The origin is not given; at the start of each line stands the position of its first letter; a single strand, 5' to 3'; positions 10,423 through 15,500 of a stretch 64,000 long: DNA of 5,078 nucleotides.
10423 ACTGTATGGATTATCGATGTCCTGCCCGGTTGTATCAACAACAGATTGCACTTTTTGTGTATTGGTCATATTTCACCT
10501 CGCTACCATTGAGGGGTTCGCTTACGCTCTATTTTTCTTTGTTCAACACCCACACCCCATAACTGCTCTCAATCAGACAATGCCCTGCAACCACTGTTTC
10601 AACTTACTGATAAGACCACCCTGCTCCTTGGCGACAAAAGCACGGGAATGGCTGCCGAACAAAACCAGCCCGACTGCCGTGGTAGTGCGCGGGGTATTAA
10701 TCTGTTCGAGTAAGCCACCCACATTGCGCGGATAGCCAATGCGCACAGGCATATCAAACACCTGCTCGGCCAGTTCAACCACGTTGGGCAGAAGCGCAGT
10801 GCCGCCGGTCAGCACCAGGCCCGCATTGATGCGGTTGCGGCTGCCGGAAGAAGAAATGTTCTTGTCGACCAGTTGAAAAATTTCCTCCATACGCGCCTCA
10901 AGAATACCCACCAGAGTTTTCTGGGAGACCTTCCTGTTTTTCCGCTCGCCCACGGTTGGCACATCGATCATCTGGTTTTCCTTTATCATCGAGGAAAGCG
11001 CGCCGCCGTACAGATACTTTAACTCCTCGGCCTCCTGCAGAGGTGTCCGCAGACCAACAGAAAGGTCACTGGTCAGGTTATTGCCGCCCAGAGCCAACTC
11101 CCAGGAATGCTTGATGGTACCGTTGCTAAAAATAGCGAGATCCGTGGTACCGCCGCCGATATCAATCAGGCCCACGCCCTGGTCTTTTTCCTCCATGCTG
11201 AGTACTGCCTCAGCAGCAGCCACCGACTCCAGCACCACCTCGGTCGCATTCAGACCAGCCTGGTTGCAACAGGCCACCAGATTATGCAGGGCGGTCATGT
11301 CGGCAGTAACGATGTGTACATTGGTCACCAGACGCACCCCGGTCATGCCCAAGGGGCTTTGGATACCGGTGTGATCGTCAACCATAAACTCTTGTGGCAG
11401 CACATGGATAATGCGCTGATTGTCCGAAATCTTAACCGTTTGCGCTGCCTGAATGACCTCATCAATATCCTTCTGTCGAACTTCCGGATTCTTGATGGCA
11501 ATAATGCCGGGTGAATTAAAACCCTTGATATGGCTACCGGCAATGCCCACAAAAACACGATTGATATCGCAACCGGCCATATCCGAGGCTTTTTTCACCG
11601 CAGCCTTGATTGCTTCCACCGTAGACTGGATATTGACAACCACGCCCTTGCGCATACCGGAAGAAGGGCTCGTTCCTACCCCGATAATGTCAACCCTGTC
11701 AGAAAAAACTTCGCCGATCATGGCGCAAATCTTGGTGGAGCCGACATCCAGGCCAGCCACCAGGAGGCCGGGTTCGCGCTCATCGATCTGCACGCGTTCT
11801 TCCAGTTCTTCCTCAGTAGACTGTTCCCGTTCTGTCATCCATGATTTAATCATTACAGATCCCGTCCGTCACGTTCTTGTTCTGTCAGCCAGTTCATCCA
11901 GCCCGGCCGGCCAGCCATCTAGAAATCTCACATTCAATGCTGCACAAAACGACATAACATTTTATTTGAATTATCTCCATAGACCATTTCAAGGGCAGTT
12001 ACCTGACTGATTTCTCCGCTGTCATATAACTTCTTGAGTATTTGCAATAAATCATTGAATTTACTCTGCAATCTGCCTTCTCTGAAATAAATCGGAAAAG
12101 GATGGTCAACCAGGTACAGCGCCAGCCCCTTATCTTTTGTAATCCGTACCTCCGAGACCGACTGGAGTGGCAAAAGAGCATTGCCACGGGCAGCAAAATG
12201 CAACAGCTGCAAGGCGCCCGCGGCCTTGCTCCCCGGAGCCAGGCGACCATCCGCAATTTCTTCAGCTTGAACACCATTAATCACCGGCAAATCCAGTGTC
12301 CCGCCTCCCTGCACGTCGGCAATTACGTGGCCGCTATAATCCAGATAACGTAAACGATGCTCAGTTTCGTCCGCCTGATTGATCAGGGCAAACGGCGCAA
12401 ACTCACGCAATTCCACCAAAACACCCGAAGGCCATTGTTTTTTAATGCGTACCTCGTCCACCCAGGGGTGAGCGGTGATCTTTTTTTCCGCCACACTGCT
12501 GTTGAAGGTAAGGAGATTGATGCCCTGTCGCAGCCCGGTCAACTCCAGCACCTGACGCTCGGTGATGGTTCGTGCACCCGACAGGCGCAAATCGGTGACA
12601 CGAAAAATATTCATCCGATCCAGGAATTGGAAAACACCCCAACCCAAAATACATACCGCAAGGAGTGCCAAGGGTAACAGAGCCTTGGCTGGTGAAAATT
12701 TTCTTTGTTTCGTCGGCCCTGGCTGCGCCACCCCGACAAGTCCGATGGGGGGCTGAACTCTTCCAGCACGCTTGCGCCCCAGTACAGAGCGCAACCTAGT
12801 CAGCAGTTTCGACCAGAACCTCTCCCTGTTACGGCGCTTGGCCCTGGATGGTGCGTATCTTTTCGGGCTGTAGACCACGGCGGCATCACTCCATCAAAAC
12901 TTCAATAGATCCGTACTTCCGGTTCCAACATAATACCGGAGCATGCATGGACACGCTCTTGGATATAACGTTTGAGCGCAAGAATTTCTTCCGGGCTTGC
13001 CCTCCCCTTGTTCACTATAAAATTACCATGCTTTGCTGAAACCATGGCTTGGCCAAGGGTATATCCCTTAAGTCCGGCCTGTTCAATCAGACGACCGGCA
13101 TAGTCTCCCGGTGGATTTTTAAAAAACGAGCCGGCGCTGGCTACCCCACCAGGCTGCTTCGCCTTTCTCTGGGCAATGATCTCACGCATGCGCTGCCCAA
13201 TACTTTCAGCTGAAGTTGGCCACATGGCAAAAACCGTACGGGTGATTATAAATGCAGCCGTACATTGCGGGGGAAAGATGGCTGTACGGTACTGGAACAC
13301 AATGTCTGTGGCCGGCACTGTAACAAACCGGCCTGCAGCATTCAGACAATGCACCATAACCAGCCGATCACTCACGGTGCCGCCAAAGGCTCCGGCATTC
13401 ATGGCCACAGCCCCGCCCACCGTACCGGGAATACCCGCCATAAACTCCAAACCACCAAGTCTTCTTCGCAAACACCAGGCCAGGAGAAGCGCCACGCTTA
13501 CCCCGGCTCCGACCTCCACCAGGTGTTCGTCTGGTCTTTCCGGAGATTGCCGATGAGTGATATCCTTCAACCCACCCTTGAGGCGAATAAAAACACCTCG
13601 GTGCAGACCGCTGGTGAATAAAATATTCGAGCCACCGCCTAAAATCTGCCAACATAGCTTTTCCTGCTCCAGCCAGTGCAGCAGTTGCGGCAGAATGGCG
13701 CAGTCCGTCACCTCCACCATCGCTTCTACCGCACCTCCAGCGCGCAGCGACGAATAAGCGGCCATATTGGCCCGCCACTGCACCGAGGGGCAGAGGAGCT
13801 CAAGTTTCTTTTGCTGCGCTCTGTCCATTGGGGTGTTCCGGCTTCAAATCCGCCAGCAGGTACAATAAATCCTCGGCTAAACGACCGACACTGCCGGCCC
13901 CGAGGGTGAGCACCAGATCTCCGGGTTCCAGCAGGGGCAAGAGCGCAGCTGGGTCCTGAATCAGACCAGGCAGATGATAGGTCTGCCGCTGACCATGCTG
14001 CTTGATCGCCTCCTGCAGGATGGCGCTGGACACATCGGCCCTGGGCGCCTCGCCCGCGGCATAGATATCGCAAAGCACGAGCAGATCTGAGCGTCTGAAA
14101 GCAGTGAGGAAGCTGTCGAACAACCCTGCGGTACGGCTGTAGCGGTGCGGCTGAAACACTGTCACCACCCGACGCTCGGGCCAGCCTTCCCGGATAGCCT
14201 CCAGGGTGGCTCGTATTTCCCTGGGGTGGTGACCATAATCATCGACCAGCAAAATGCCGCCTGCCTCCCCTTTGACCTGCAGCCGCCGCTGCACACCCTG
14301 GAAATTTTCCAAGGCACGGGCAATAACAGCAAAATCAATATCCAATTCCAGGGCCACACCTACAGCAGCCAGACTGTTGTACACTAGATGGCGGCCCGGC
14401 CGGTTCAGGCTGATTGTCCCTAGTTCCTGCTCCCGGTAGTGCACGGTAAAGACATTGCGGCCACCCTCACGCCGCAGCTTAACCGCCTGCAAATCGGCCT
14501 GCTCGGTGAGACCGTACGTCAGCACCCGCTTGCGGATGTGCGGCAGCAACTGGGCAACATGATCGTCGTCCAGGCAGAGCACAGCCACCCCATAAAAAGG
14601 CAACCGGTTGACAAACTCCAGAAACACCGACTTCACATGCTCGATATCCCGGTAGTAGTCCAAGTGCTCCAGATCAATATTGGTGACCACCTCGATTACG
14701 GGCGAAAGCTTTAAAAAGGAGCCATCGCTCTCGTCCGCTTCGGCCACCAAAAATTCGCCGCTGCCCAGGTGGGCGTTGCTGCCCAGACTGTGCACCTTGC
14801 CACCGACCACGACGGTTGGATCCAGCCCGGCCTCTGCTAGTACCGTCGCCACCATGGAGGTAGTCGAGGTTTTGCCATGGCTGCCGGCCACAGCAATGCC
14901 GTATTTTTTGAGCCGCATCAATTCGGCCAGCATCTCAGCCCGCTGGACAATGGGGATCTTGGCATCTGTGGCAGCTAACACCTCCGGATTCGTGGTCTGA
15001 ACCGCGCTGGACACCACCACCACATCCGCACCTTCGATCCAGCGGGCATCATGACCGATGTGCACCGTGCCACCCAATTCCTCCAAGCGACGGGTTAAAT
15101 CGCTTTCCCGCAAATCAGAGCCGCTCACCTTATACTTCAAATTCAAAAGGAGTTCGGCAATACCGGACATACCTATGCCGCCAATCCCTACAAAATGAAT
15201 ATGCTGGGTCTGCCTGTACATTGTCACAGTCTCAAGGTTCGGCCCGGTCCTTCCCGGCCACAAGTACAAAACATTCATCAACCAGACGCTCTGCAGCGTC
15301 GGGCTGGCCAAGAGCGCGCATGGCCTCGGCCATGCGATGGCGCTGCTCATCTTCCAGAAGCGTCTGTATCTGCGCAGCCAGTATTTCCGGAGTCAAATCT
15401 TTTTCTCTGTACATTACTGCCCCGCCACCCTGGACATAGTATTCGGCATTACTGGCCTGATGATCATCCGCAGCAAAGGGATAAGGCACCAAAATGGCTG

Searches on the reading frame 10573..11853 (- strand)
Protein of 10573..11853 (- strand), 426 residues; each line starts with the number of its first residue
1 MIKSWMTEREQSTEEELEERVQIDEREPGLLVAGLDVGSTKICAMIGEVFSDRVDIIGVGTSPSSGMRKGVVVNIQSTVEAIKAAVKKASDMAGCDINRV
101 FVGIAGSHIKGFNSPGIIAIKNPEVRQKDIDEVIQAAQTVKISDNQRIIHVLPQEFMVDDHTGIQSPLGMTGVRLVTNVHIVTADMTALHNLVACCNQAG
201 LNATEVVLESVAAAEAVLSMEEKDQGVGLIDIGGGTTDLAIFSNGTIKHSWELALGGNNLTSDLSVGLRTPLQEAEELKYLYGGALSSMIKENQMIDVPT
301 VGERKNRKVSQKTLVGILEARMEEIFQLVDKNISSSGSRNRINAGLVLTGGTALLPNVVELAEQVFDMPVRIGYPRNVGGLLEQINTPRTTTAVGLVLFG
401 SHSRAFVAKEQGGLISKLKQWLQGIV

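Call 33: search_protein_families(library=pfam, proteins=[window:10573-11853:-], max_evalue=0.00001)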
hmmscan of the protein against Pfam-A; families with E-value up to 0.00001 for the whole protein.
window:10573-11853:- (426 aa): 5 families
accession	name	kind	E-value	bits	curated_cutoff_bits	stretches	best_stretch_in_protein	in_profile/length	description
PF14450.12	FtsA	-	9.6e-46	155.7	31.8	1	229-395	2-127/127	Cell division protein FtsA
PF02491.25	SHS2_FTSA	-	3.3e-28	98.3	25.4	1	106-183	1-79/79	SHS2 domain inserted in FTSA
PF06723.19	MreB_Mbl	-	3.7e-15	56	27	1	194-373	114-304/327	MreB/Mbl protein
PF11104.14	PilM_2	-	1.9e-10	40.6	27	1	179-279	128-234/340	Type IV pilus assembly protein PilM;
PF06277.17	EutA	-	4e-06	26.4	27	1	212-264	131-182/475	Ethanolamine utilisation protein EutA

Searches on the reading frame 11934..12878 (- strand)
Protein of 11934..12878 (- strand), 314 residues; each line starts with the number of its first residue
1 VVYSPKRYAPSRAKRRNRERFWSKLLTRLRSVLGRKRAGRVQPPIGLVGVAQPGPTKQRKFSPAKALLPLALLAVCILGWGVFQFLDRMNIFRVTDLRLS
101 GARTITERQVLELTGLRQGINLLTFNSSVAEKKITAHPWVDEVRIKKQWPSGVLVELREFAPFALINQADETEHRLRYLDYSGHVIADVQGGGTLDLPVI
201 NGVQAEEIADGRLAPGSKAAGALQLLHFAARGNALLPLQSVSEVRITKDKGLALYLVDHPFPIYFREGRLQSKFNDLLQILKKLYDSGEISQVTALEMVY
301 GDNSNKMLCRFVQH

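Call 33: search_protein_families(library=pfam, proteins=[window:11934-12878:-], max_evalue=0.00001)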
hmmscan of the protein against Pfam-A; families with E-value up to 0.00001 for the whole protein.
window:11934-12878:- (314 aa): 1 family
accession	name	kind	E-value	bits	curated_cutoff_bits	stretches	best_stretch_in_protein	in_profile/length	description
PF08478.15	POTRA_1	-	7.2e-14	52.3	23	1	92-159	1-68/69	POTRA domain, FtsQ-type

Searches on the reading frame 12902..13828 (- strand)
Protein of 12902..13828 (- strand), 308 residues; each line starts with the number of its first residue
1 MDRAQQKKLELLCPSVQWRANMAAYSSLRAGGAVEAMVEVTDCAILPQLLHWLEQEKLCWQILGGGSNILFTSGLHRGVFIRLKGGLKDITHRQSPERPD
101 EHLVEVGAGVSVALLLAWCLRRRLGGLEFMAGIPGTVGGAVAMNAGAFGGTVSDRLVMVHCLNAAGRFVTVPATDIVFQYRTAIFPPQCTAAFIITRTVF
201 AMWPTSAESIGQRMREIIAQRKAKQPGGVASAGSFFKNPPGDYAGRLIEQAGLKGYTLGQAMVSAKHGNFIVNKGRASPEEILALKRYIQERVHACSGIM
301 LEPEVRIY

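Call 33: search_protein_families(library=pfam, proteins=[window:12902-13828:-], max_evalue=0.00001)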
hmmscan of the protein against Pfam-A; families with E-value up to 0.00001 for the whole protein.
window:12902-13828:- (308 aa): 2 families
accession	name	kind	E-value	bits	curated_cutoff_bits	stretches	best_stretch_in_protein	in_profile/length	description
PF02873.21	MurB_C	-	1.9e-34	118.2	27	1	210-307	2-98/99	UDP-N-acetylenolpyruvoylglucosamine reductase, C-terminal domain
PF01565.28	FAD_binding_4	-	2.5e-17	63.3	26.4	1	36-171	3-138/139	FAD binding domain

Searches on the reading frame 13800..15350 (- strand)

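Call 34: search_protein_families(library=pfam, proteins=[window:13800-15350:-], max_evalue=0.00001)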
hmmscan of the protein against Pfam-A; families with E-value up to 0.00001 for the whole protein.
window:13800-15350:- (516 aa): 3 families
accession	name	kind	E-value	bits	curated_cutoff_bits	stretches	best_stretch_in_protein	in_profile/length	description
PF01225.30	Mur_ligase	-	5.9e-28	97.5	21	1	50-148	1-94/95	Mur ligase family, catalytic domain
PF08245.18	Mur_ligase_M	-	7.5e-28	98.3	24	1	154-333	1-200/200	Mur ligase middle domain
PF02875.26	Mur_ligase_C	-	4.4e-21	76.5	28.4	1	355-486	1-127/127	Mur ligase, glutamate ligase domain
